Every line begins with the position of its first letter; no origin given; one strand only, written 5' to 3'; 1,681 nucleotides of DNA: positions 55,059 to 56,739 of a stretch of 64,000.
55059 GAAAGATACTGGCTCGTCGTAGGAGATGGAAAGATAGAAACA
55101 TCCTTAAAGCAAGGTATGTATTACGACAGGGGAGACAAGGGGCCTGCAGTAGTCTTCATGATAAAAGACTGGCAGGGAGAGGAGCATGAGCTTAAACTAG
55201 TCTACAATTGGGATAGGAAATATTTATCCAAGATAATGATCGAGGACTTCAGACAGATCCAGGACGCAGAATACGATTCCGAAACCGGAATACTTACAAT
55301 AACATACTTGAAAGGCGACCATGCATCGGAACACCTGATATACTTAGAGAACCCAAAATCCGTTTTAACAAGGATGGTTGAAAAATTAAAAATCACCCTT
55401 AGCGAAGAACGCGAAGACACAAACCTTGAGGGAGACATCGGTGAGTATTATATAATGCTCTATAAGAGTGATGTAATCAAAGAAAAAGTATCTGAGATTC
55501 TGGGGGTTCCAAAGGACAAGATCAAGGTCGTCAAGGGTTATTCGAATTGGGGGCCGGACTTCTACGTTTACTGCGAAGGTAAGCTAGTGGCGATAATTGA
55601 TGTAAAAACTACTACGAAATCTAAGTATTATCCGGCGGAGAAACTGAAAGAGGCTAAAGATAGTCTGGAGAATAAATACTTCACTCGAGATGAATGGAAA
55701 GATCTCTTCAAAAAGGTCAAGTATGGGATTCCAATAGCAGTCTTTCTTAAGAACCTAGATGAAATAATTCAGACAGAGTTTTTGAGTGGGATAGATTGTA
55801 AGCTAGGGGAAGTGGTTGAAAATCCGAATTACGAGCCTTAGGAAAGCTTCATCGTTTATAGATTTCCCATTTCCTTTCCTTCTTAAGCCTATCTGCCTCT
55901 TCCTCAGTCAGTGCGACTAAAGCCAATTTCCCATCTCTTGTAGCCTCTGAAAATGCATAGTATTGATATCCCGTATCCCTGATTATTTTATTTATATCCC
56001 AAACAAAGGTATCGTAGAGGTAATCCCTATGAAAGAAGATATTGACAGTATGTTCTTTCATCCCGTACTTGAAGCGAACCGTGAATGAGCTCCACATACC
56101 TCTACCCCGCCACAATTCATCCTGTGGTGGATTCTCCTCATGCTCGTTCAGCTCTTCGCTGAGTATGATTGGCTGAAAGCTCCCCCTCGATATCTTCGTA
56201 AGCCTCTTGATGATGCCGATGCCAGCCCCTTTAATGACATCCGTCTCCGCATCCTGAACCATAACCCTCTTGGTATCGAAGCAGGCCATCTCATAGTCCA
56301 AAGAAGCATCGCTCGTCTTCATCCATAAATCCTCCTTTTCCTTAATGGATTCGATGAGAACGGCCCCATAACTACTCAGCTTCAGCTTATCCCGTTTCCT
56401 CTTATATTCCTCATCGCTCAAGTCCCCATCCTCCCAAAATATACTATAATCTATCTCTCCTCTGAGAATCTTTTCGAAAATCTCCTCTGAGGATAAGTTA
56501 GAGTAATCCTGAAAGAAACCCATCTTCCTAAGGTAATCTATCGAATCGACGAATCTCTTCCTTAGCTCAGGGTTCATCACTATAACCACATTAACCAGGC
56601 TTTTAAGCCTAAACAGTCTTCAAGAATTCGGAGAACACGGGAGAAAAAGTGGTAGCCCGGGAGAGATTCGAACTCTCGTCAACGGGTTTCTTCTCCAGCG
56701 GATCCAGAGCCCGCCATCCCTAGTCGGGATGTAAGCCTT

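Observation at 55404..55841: PD-(D/E)XK nuclease-like signature at the extreme C-terminus of the giant protein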

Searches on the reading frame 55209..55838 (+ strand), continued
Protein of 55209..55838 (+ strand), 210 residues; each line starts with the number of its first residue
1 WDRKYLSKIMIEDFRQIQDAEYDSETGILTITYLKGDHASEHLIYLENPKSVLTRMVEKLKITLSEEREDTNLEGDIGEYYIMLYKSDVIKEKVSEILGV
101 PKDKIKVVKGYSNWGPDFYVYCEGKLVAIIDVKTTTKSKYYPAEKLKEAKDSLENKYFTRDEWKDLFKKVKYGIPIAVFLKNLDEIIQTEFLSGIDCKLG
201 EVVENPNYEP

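Call 44: search_protein_families(library=pfam, proteins=[P0087, P0092, P0085, P0072, P0047, P0067, P0053, P0048, P0021, P0026], max_evalue=0.05)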
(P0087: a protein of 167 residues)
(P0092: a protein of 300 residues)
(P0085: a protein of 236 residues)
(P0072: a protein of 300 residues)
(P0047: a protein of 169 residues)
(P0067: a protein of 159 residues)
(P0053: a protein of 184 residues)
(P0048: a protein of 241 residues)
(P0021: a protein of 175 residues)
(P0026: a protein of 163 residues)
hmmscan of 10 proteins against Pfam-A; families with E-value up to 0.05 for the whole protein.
P0087 (167 aa): 1 family
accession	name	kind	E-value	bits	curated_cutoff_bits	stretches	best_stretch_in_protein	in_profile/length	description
PF08011.17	PDDEXK_9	-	1.1e-09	38.6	25.5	1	52-138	2-89/105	PD-(D/E)XK nuclease superfamily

P0092 (300 aa): 0 families

P0085 (236 aa): 2 families
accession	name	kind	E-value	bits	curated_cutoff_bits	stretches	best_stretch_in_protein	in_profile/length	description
PF20010.5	Collagen_trimer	-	0.0033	17.9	23.8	0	116-133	29-46/49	Collagen trimerization domain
PF08774.17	VRR_NUC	-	0.041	14.4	23.8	0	87-157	31-94/116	VRR-NUC domain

P0072 (300 aa): 1 family
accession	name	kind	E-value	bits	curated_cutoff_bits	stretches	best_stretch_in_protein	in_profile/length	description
PF08587.17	UBA_2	-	0.018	15.5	23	0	97-123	4-30/45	Ubiquitin associated domain (UBA)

P0047 (169 aa): 1 family
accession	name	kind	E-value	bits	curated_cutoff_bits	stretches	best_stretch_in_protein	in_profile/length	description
PF13020.12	NOV_C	-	0.042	14.4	22.1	0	73-97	29-53/91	Protein NO VEIN, C-terminal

P0067 (159 aa): 1 family
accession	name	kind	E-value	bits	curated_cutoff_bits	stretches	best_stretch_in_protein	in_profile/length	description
PF16476.10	DUF5053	-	0.04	14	26.6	0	54-78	24-49/71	Domain of unknown function (DUF5053)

P0053 (184 aa): 0 families

P0048 (241 aa): 0 families

P0021 (175 aa): 3 families
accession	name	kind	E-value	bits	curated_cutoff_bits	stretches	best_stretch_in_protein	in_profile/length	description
PF08011.17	PDDEXK_9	-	0.0018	18.6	25.5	1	79-136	30-85/105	PD-(D/E)XK nuclease superfamily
PF01582.25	TIR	-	0.026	14.7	21.3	0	92-135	86-132/179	TIR domain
PF08722.17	Tn7_TnsA-like_N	-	0.033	15.2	26.5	0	82-126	29-76/85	TnsA-like endonuclease N terminal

P0026 (163 aa): 1 family
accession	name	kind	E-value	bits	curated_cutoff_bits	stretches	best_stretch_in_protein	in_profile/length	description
PF04313.20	HSDR_N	-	0.046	14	25.1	0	58-92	116-149/198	Type I restriction enzyme R protein N terminus (HSDR_N)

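Call 69: fold_search(model_id=the predicted structure, library=viral)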
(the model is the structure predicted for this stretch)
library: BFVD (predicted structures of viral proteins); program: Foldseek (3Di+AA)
matches with E <= 10: 396; with E <= 0.001: 1
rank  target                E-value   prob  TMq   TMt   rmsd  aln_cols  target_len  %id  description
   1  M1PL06                2.5e-04  0.99  0.38  0.21  11.5       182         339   15  (no name in the UniProt tables at hand)
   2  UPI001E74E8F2         2.8e-03  0.77  0.26  0.26   9.5       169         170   12  (no name look-up for this kind of identifier)
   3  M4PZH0                6.9e-03  0.91  0.31  0.23   7.4       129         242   16  (no name in the UniProt tables at hand)
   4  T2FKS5                6.9e-03  0.85  0.34  0.34   6.6       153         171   12  Protein UL24 homolog [Suid herpesvirus 1]
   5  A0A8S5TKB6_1          6.9e-03  0.77  0.36  0.11   9.2       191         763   17  Uncharacterized protein [Podoviridae sp. ctz6O13]
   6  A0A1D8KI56            8.9e-03  0.51  0.27  0.24  14.4       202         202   11  Uncharacterized protein [Synechococcus phage S-CAM1]
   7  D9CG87                8.9e-03  0.51  0.28  0.23  12.1       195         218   16  (no name in the UniProt tables at hand)
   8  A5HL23                1.5e-02  0.57  0.27  0.34  12.4       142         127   13  PfWMP3_29 [Phormidium phage Pf-WMP3]
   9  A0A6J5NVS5            1.6e-02  0.38  0.26  0.15  16.8       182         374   10  Uncharacterized protein [uncultured Caudovirales phage]
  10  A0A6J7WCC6            2.1e-02  0.63  0.32  0.21  11.3       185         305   14  COG5377 Phage-related protein, predicted endonuclease [uncultured Caudovirales phage]
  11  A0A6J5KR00            2.9e-02  0.77  0.25  0.30   7.2       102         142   20  Uncharacterized protein [uncultured Caudovirales phage]
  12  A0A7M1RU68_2          2.9e-02  0.20  0.22  0.05  14.7       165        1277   14  NTF2 domain-containing protein [uncultured phage cr272_1]
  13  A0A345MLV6            3.0e-02  0.51  0.24  0.27   7.8       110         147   15  (no name in the UniProt tables at hand)
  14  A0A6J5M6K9            3.2e-02  0.30  0.22  0.15  10.2       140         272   14  COG5377 Phage-related protein, predicted endonuclease (Fragment) [uncultured Caudovirales phage]
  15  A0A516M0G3            3.5e-02  0.72  0.37  0.40   7.6       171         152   11  (no name in the UniProt tables at hand)
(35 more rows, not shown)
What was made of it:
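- On PD-(D/E)XK (restriction-endonuclease-like) superfamily: In BFVD the best E is 2.5e-4, for an unnamed protein, followed by UL24, COG5377 and entries named PD-(D/E)XK (call 69).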

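Call 71: search_protein_families(library=ncbifam, proteins=[window:55209-55838:+], max_evalue=0.05)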
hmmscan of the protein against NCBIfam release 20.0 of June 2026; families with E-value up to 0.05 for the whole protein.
window:55209-55838:+ (210 aa): 1 family
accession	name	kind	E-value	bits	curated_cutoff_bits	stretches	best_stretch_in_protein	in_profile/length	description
NF003990.0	PRK05472.1-4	equivalog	0.0054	16.3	233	1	56-122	38-103/214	redox-sensing transcriptional repressor Rex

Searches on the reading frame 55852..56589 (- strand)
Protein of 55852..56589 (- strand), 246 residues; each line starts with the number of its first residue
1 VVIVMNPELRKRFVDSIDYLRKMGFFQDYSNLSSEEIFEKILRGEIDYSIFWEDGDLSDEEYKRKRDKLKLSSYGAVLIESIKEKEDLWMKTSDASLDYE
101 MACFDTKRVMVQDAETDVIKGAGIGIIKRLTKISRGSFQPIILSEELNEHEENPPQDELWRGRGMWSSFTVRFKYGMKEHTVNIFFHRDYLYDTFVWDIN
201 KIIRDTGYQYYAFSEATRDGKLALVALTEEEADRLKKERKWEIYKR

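Call 6: search_protein_families(library=pfam, proteins=[window:55852-56589:-], max_evalue=0.1)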
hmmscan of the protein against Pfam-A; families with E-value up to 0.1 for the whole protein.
window:55852-56589:- (246 aa): 1 family
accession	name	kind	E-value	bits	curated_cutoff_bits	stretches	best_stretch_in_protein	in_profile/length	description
PF09851.14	SHOCT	-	0.064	13.5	27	1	54-69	12-27/28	Short C-terminal domain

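Call 50: search_protein_families(library=padloc, proteins=[window:55852-56589:-], max_evalue=0.01)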
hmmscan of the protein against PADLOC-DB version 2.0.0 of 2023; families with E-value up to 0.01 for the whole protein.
window:55852-56589:- (246 aa): 0 families

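Call 52: find_homologous_proteins(query=window:55852-56589:-, max_evalue=0.001)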
Query window:55852-56589:- (246 aa): 35 proteins with E <= 0.001 among 435 candidates.
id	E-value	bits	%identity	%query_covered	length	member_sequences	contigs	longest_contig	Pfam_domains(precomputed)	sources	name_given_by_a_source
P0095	1.0e-157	541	100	98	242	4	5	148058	-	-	-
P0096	4.1e-115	402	73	98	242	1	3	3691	-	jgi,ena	-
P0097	1.2e-51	194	47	96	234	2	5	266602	-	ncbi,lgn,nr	ncbi:MAG: hypothetical protein QXI42_06560 [Thermoproteota archaeon]|nr:hypothetical protein [Candid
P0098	2.0e-51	193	44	97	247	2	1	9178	-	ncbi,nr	ncbi:MAG: hypothetical protein FGF51_07625 [Candidatus Brockarchaeota archaeon]|nr:hypothetical prot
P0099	4.4e-50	189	45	97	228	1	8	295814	-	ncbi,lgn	ncbi:MAG: hypothetical protein QXI42_04070 [Thermoproteota archaeon]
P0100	6.0e-49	185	43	95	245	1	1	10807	-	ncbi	ncbi:MAG: hypothetical protein QXR97_05095 [Thermoproteota archaeon]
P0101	9.7e-48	181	45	97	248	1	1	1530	-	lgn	-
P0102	2.9e-47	180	45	97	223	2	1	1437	-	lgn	-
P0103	8.9e-47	178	45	96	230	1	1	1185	-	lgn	-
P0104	1.1e-46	178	43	98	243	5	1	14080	-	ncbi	ncbi:MAG: hypothetical protein QXF52_09390 [Thermoproteota archaeon]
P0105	7.3e-46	175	46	97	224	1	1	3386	-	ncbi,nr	ncbi:MAG: hypothetical protein FGF50_11580 [Candidatus Brockarchaeota archaeon]|nr:hypothetical prot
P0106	1.0e-45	174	46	96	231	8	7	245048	-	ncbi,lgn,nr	ncbi:MAG: hypothetical protein QXU11_11075 [Thermoproteota archaeon]|nr:hypothetical protein [Candid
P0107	2.4e-45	173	43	98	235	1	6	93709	-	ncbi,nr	ncbi:MAG: hypothetical protein QXN75_01855 [Thermoproteota archaeon]|nr:hypothetical protein [Candid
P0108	2.0e-44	170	44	86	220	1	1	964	-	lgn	-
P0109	8.7e-44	168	42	97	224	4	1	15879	-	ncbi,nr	ncbi:MAG: hypothetical protein FGF48_06865 [Candidatus Brockarchaeota archaeon]|nr:hypothetical prot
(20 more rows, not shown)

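Call 53: find_encoding_contigs(protein=P0099, flank=9000, max_places=2)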
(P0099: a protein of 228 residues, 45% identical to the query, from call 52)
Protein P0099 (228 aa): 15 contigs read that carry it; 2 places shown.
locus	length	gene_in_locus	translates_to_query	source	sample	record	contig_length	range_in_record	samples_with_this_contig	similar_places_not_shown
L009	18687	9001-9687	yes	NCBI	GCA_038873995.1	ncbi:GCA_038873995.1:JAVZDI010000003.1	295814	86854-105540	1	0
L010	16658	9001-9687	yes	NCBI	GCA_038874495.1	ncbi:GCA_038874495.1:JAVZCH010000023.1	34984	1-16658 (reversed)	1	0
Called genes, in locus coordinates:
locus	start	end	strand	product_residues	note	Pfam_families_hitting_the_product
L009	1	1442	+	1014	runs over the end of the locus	PF12469:Cmr2_N, PF22335:Cas10-Cmr2_palm2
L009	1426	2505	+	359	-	PF09700:Cas_Cmr3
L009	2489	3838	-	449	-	PF22230:Csx1_CARF (weak), PF09455:Csx1_HEPN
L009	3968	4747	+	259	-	PF09623:Cas_NE0113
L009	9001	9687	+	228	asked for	-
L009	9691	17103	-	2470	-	-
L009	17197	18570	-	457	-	-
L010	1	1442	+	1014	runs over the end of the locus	PF12469:Cmr2_N, PF22335:Cas10-Cmr2_palm2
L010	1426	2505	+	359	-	PF09700:Cas_Cmr3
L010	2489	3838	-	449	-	PF22230:Csx1_CARF (weak), PF09455:Csx1_HEPN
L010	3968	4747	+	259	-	PF09623:Cas_NE0113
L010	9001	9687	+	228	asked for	-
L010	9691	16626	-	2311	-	-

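Call 54: find_encoding_contigs(protein=P0106, flank=9000, max_places=2)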
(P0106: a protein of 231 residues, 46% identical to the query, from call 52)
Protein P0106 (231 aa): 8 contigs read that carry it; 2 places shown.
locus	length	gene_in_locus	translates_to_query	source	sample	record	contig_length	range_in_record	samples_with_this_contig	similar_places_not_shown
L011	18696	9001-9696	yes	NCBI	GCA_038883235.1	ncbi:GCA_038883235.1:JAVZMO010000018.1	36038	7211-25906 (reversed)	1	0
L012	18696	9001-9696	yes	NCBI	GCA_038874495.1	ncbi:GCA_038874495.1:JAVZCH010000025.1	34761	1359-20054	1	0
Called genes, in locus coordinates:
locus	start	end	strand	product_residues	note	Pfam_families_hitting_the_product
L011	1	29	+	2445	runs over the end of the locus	-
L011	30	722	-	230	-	-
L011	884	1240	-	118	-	PF12760:Zn_ribbon_IS1595 (faint), PF12773:DZR (faint), PF02150:Zn_ribbon_RPB9 (weak), PF07282:Cas12f1-like_TNB (faint), PF13453:Zn_ribbon_TFIIB (faint), PF24042:DUF7351, PF01096:Zn_ribbon_TFIIS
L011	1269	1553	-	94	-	PF13656:RNA_pol_L_2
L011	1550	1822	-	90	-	-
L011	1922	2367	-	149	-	PF14382:ECR1_N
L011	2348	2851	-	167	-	PF00252:Ribosomal_L16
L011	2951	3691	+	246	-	PF00588:SpoU_methylase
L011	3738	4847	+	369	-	PF02824:TGS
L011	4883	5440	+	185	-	PF05175:MTS, PF01135:PCMT (weak), PF03602:Cons_hypoth95, PF06325:PrmA, PF13489:Methyltransf_23 (weak), PF13847:Methyltransf_31 (weak), PF08241:Methyltransf_11, PF13649:Methyltransf_25, +2 more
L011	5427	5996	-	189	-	PF04919:DUF655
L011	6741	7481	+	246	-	PF02463:SMC_N (faint), PF13555:AAA_29 (faint), PF00005:ABC_tran, PF13304:AAA_21 (faint)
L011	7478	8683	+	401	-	PF01458:SUFBD_core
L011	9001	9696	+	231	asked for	-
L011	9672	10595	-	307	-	-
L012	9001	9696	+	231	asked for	-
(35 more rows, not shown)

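Call 55: find_encoding_contigs(protein=P0097, flank=9000, max_places=2)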
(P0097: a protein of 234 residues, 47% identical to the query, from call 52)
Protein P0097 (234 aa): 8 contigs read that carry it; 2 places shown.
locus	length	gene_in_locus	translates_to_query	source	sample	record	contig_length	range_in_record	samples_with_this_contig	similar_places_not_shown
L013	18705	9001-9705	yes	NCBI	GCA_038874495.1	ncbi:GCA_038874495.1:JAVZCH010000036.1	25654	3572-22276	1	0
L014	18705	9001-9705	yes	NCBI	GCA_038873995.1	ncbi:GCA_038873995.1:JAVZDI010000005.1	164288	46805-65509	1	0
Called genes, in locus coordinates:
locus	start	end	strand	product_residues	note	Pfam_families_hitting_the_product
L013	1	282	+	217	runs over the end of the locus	-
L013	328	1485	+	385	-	PF07690:MFS_1, PF12832:MFS_1_like, PF01306:LacY_symp (weak), PF07690:MFS_1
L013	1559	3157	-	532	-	PF00118:Cpn60_TCP1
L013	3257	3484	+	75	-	PF00833:Ribosomal_S17e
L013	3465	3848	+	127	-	-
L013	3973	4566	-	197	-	PF00156:Pribosyltran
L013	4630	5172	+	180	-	-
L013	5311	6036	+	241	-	PF00005:ABC_tran, PF13304:AAA_21 (faint)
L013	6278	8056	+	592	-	PF04068:Fer4_RLI, PF00037:Fer4 (weak), PF02463:SMC_N (faint), PF13476:AAA_23 (faint), PF00005:ABC_tran, PF13304:AAA_21 (faint), PF00005:ABC_tran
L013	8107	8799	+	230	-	PF00121:TIM, PF05690:ThiG (weak)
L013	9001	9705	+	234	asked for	-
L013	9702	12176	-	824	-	-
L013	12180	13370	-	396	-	PF12850:Metallophos_2 (weak)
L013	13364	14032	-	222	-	-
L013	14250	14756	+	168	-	PF13489:Methyltransf_23 (weak), PF13847:Methyltransf_31, PF08241:Methyltransf_11, PF13649:Methyltransf_25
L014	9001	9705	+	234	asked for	-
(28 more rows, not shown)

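Call 65: predict_structure(alignment_id=A3)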
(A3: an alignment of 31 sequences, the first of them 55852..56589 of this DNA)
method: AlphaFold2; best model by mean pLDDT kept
length: 246 residues; sequences in the alignment: 31
mean_pLDDT: 93.2   pTM: 0.88
mean pLDDT of the five models: 93.2, 92.5, 92.4, 92.0, 91.8
residues with pLDDT >= 90: 209; 70-90: 28; 50-70: 9; < 50: 0
segments of 3 or more residues with pLDDT < 50: none
pLDDT, mean of each block of 10 residues (from residue 1): 88 98 97 98 95 89 91 94 96 96 96 93 96 94 96 75 83 97 94 94 96 87 96 97 91
secondary structure, 60 per line:
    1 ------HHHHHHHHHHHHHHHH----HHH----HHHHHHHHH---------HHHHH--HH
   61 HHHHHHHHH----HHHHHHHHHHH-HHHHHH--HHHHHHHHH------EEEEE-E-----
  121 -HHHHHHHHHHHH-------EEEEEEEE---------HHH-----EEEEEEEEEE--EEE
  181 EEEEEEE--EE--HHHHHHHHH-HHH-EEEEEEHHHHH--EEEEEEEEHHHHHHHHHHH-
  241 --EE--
elements in order: H7-22 H34-42 H52-56 H59-69 H74-84 H86-91 H94-102 E109-113 H122-133 E141-148 E166-175 E178-187 H194-202 E208-213 H214-218 E221-228 H229-239

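Call 67: fold_search(model_id=the predicted structure, library=pdb)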
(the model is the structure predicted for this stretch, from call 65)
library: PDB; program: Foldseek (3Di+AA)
matches with E <= 10: 572; with E <= 0.001: 0
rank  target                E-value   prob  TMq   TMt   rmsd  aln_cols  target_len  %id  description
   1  9q6a_B                1.3e-02  0.30  0.16  0.18  21.9       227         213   12  Crystal structure of octameric COMMD-like protein MBK5214510 from Flavobacteriaceae bacterium (released 2025-10-01)
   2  9q6a_A                1.6e-02  0.30  0.16  0.19  22.0       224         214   11  Crystal structure of octameric COMMD-like protein MBK5214510 from Flavobacteriaceae bacterium (released 2025-10-01)
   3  8f2r_H                6.6e-02  0.30  0.17  0.23  17.7       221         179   12  Human CCC complex (released 2023-05-24)
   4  8f2r_G                8.8e-02  0.15  0.15  0.18  18.8       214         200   10  Human CCC complex (released 2023-05-24)
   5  8esd_S                1.7e-01  0.77  0.17  0.49   8.6        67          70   12  Crystal structure of COMMD7-COMMD9-COMMD5-COMMD10 tetramer (released 2023-05-24)
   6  9q6c_A                2.6e-01  0.10  0.15  0.16  22.9       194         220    9  Cryo-EM structure of octameric COMMD-like protein MBK5214510 from Flavobacteriaceae bacterium (released 2025-10-01)
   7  1v2b_B                3.1e-01  0.21  0.18  0.26   7.9       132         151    8  Crystal Structure of PsbP Protein in the Oxygen-Evolving Complex of Photosystem II from Higher Plants (released 2004-05-18)
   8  8p0w_H                3.5e-01  0.13  0.16  0.21  17.7       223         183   12  Structure of the human Commander complex COMMD ring (released 2024-03-20)
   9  1v2b_A                3.7e-01  0.16  0.17  0.24   8.7       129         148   10  Crystal Structure of PsbP Protein in the Oxygen-Evolving Complex of Photosystem II from Higher Plants (released 2004-05-18)
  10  2vu4                  3.7e-01  0.12  0.17  0.23   9.2       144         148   12  Structure of PsbP protein from Spinacia oleracea at 1.98 A resolution (released 2009-07-21)
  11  7qv0_A                3.9e-01  0.13  0.15  0.22  10.3       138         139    9  Covalent complex between Scalindua brodae amxFabZ and amxACP (released 2023-02-01)
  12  7bi2                  4.6e-01  0.06  0.12  0.04  16.8       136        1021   13  PI3KC2aDeltaN and DeltaC-C2 (released 2022-03-09)
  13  6od1_B                4.9e-01  0.30  0.14  0.27   3.6        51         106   10  IraD-bound to RssB D58P variant (released 2019-04-24)
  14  6e8a_A                5.2e-01  0.13  0.17  0.24  10.7       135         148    9  Crystal structure of DcrB from Salmonella enterica at 1.92 Angstroms resolution (released 2018-10-31)
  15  5ht2_A                6.2e-01  0.13  0.15  0.15  10.0       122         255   11  Mouse Tdp2 reaction product (5'-phosphorylated DNA)-Mg2+ complex with 1-N6-etheno-adenine (released 2016-04-27)
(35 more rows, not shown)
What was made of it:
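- The partner's fold matches nothing known (call 67).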

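Call 71: search_protein_families(library=ncbifam, proteins=[window:55852-56589:-], max_evalue=0.05)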
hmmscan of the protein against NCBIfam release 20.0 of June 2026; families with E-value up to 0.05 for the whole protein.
window:55852-56589:- (246 aa): 0 families

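Call 83: find_related_loci(query=A3, collection=genome_contigs, flank=3000)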
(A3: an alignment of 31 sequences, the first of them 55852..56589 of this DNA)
Query A3 (246 aa) in genome_contigs; peptide patterns used: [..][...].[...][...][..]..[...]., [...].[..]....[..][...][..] (x = any residue, [..] = any of these).
128 stretches matched a pattern; 47 encode a relative of the query (tblastn E <= 1e-3); 47 distinct loci.
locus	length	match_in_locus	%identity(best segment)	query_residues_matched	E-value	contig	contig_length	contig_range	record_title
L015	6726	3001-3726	43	1-238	4e-55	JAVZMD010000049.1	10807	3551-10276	MAG: Thermoproteota archaeon isolate DRTY-6_201907_bins_82 DRTY-6_201907_bins_82_scaffold_49, whole genome shotgun seque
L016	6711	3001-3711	42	1-244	4e-53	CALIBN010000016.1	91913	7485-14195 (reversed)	MAG: uncultured archaeon isolate S1_Bin_MAXBIN__053_sub_1 genome assembly, contig: c_000000859024, whole genome shotgun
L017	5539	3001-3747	44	1-245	4e-53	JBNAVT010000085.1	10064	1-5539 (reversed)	MAG: Thermoproteota archaeon isolate Kamch4342-D-MF-045 bin3.fa-85, whole genome shotgun sequence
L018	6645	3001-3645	43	2-241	5e-52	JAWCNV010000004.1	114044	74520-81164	MAG: Thermoproteota archaeon isolate JZ-2_201709_bins_51 JZ-2_201709_bins_51_scaffold_4, whole genome shotgun sequence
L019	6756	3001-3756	42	2-243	6e-52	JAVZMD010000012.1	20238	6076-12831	MAG: Thermoproteota archaeon isolate DRTY-6_201907_bins_82 DRTY-6_201907_bins_82_scaffold_12, whole genome shotgun seque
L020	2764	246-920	45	4-243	1e-51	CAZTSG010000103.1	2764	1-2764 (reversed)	MAG TPA_asm: uncultured Nitrososphaerota archaeon isolate SRP104967_co1_30 genome assembly, contig: NODE_11451_length_27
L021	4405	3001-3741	43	5-243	2e-51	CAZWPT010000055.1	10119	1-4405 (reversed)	MAG TPA_asm: uncultured Nitrososphaerota archaeon isolate SRP231805_co4_161 genome assembly, contig: k141_186019, whole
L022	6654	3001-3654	42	3-241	8e-52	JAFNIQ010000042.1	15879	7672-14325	MAG: Candidatus Brockarchaeota archaeon isolate GD2_1 GD2_1_scaffold_1388_curated, whole genome shotgun sequence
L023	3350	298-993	41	5-244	9e-49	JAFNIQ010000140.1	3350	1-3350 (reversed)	MAG: Candidatus Brockarchaeota archaeon isolate GD2_1 GD2_1_scaffold_17956_curated, whole genome shotgun sequence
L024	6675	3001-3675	45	4-243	1e-48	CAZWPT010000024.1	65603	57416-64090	MAG TPA_asm: uncultured Nitrososphaerota archaeon isolate SRP231805_co4_161 genome assembly, contig: k141_173737, whole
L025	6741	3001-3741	39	1-243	3e-48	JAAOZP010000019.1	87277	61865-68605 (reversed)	MAG: Thaumarchaeota archaeon isolate SJ3.Bin56 k141_270020, whole genome shotgun sequence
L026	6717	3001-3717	43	4-243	3e-48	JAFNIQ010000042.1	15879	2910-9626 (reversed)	MAG: Candidatus Brockarchaeota archaeon isolate GD2_1 GD2_1_scaffold_1388_curated, whole genome shotgun sequence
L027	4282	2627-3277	40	1-241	8e-48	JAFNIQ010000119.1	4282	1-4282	MAG: Candidatus Brockarchaeota archaeon isolate GD2_1 GD2_1_scaffold_12711_curated, whole genome shotgun sequence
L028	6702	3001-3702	43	2-243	1e-47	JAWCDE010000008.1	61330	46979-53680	MAG: Thermoproteota archaeon isolate JZ-1_201912_bins_38 JZ-1_201912_bins_38_scaffold_8, whole genome shotgun sequence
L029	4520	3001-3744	39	4-243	6e-46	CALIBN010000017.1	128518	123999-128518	MAG: uncultured archaeon isolate S1_Bin_MAXBIN__053_sub_1 genome assembly, contig: c_000001616590, whole genome shotgun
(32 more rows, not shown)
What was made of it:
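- Tried and rejected: The partner alignment A3 was used instead (call 83).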
